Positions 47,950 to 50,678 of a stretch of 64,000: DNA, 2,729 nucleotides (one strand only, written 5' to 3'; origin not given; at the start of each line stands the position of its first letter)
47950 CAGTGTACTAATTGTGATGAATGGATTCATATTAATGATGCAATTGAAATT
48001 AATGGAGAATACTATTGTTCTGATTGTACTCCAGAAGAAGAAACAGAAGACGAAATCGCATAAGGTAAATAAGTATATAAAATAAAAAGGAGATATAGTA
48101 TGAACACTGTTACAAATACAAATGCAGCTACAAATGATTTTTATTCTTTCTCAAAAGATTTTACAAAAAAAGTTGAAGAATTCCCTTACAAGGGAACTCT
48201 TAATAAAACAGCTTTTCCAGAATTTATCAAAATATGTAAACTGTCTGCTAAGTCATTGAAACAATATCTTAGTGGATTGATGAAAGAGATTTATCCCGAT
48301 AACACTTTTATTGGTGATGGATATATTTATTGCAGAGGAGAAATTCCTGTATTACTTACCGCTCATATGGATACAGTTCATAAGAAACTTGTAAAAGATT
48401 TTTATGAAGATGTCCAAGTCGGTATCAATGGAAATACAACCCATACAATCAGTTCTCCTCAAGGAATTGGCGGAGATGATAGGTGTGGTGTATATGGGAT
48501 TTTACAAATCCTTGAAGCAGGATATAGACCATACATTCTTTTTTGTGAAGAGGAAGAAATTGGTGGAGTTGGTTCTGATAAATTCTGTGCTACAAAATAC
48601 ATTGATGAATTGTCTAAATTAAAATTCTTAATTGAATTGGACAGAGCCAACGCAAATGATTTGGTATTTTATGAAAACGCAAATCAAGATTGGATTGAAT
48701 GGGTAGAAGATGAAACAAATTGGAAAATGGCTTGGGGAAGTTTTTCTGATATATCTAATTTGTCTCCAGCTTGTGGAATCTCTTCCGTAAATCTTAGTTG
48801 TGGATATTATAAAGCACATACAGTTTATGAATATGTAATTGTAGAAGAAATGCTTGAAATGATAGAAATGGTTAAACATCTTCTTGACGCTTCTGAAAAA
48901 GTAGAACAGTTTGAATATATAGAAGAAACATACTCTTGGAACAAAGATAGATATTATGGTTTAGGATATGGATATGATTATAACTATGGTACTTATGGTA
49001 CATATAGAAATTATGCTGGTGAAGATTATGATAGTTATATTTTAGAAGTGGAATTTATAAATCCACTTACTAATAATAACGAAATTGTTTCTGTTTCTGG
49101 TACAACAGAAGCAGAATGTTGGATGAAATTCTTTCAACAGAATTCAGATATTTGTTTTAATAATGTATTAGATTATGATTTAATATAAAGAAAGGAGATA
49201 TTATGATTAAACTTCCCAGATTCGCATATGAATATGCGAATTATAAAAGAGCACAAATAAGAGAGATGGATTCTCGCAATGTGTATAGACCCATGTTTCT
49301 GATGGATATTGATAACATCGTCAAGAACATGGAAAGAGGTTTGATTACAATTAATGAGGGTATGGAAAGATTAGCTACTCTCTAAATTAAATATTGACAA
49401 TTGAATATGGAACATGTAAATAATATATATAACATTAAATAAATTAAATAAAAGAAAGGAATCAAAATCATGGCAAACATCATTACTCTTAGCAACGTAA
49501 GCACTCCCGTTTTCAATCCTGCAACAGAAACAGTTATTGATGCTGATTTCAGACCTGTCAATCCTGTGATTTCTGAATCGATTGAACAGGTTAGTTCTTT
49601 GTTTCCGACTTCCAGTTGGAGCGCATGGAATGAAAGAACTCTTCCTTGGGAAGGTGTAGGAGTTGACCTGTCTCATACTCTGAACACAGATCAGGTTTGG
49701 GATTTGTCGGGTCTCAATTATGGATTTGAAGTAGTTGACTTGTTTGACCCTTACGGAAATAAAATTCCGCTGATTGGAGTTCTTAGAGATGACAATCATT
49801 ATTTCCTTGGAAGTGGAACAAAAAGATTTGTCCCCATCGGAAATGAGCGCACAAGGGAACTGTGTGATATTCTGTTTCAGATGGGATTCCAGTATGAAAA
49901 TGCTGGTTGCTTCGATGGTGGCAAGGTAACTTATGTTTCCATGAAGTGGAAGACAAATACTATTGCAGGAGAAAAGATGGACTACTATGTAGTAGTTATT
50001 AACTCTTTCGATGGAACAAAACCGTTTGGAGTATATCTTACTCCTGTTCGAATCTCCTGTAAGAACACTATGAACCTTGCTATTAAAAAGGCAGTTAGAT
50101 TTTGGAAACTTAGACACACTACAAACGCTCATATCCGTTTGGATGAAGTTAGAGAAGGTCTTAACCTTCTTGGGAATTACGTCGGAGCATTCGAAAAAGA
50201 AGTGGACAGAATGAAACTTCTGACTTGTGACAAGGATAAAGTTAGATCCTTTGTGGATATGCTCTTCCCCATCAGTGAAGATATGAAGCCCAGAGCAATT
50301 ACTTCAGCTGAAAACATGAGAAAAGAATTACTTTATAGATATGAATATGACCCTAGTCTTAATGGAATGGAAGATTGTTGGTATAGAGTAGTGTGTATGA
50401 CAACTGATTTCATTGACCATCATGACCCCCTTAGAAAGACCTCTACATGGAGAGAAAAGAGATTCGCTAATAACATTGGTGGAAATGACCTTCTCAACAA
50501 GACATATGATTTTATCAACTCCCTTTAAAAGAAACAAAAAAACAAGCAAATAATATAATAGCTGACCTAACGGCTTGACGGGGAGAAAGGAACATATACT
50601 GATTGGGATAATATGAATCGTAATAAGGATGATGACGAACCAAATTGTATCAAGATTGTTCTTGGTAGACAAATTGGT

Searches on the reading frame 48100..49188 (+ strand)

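Call 8: search_protein_families(library=phrogs, proteins=[window:48100-49188:+], max_evalue=0.001)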
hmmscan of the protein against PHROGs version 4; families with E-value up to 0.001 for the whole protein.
window:48100-49188:+ (362 aa): 3 families
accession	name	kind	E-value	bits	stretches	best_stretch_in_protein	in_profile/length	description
phrog_34186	-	unknown function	1.1e-42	147.7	1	30-313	10-296/368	-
phrog_4191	-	other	1e-29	104.6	1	78-296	49-274/342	peptidase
phrog_21791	-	other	2.6e-12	48.1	1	78-337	45-313/348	peptidase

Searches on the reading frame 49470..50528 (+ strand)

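Call 8: search_protein_families(library=phrogs, proteins=[window:49470-50528:+], max_evalue=0.001)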
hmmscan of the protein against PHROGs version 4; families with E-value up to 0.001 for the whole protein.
window:49470-50528:+ (352 aa): 1 family
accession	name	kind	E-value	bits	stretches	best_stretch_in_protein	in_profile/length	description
phrog_1221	-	unknown function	2.6e-48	165.9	1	53-336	30-329/355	-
